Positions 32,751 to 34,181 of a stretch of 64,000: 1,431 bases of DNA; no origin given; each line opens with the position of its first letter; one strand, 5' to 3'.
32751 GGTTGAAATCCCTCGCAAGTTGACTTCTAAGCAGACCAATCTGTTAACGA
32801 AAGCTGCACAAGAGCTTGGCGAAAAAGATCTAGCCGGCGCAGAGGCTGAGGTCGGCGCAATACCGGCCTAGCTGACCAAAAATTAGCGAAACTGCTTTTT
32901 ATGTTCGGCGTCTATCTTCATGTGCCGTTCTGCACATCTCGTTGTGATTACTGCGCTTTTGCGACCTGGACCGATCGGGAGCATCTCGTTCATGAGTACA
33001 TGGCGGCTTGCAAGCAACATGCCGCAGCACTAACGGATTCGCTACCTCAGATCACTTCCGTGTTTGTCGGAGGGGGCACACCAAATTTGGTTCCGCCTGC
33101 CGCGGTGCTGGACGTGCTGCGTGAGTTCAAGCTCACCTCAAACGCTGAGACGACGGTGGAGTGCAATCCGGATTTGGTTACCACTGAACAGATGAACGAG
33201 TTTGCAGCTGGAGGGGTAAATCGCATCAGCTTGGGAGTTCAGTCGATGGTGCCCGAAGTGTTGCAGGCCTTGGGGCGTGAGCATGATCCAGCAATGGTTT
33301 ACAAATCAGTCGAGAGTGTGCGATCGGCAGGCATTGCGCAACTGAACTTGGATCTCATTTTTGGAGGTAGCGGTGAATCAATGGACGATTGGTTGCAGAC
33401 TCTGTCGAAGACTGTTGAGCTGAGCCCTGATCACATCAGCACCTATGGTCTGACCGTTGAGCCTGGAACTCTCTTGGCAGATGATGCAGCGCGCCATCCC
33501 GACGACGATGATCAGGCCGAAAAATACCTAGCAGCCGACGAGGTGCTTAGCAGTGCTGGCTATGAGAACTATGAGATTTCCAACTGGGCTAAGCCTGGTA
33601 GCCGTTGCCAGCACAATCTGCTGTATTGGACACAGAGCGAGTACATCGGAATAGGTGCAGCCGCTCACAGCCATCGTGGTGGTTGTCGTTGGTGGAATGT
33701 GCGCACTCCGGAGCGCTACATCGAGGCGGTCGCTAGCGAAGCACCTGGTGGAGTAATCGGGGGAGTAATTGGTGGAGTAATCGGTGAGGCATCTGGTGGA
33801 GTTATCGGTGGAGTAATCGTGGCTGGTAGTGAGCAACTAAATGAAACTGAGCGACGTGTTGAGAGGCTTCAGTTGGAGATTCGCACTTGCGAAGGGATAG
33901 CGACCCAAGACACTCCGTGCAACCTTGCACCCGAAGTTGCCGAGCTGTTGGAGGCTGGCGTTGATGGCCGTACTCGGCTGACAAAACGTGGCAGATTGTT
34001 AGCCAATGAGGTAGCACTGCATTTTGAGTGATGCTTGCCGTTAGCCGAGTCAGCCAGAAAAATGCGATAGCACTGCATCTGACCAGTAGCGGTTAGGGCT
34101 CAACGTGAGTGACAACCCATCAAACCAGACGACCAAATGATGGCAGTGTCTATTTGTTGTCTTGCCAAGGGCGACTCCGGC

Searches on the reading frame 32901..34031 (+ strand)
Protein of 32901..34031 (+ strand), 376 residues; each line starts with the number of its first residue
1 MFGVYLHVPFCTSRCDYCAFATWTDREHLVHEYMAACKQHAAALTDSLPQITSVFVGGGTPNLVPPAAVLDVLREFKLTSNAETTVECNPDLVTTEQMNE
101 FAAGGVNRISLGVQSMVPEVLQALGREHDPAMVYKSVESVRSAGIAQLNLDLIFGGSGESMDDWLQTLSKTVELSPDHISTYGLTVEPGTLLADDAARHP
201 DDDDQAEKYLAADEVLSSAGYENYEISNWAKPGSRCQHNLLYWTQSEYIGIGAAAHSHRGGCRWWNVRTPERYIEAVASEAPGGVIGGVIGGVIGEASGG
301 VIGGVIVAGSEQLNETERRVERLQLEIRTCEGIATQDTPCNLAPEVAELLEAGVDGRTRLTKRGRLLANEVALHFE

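Call 50: search_protein_families(library=ncbifam, proteins=[window:32901-34031:+], max_evalue=0.00001)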
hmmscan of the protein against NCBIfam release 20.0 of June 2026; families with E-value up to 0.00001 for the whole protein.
window:32901-34031:+ (376 aa): 20 families
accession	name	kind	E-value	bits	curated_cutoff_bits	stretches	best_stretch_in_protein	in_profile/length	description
TIGR00539.1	hemN_rel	equivalog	1.6e-74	251.2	205.4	1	4-278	3-283/361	radical SAM family heme chaperone HemW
NF005133.0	PRK06582.1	equivalog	3.8e-55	187.5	597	1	3-258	13-277/390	coproporphyrinogen III oxidase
NF006067.1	PRK08208.1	equivalog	2.5e-50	171.7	380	1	3-259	37-301/427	STM4012 family radical SAM protein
TIGR04107.1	rSAM_HutW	equivalog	3.4e-45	154.7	400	1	4-280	42-332/419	heme anaerobic degradation radical SAM methyltransferase ChuW/HutW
NF004567.0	PRK05904.1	equivalog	1.2e-43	149.7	355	1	4-258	9-266/353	coproporphyrinogen III oxidase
TIGR03994.1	rSAM_HemZ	equivalog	3.2e-40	138.5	321.4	1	3-225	86-319/401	coproporphyrinogen dehydrogenase HemZ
TIGR00538.1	hemN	equivalog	2.1e-38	132.3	324.95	1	4-188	52-244/454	oxygen-independent coproporphyrinogen III oxidase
NF006060.0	PRK08207.1-3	equivalog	3.2e-28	98.7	653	1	3-196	151-356/477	coproporphyrinogen III oxidase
NF006385.0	PRK08629.1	equivalog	4.1e-28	98.3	355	1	4-280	55-330/439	coproporphyrinogen III oxidase family protein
NF006064.0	PRK08207.2-2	equivalog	6.9e-25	88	504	1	2-225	145-379/465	coproporphyrinogen III oxidase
NF006061.0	PRK08207.1-4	equivalog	9.4e-23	80.7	702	1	4-186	176-370/501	coproporphyrinogen III oxidase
NF006062.0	PRK08207.1-5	equivalog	5.6e-21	74.9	1007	1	3-194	150-353/476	coproporphyrinogen III oxidase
NF006066.0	PRK08207.2-5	equivalog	5.4e-20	71.5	1117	1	4-240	193-452/518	coproporphyrinogen III oxidase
TIGR04419.1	no_iron_rSAM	equivalog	5.4e-18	65.7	300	1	74-257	69-255/378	HemN-related non-iron pseudo-SAM protein PsgB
NF006059.0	PRK08207.1-1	equivalog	8.5e-18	64.3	1012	1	3-186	173-368/496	coproporphyrinogen III oxidase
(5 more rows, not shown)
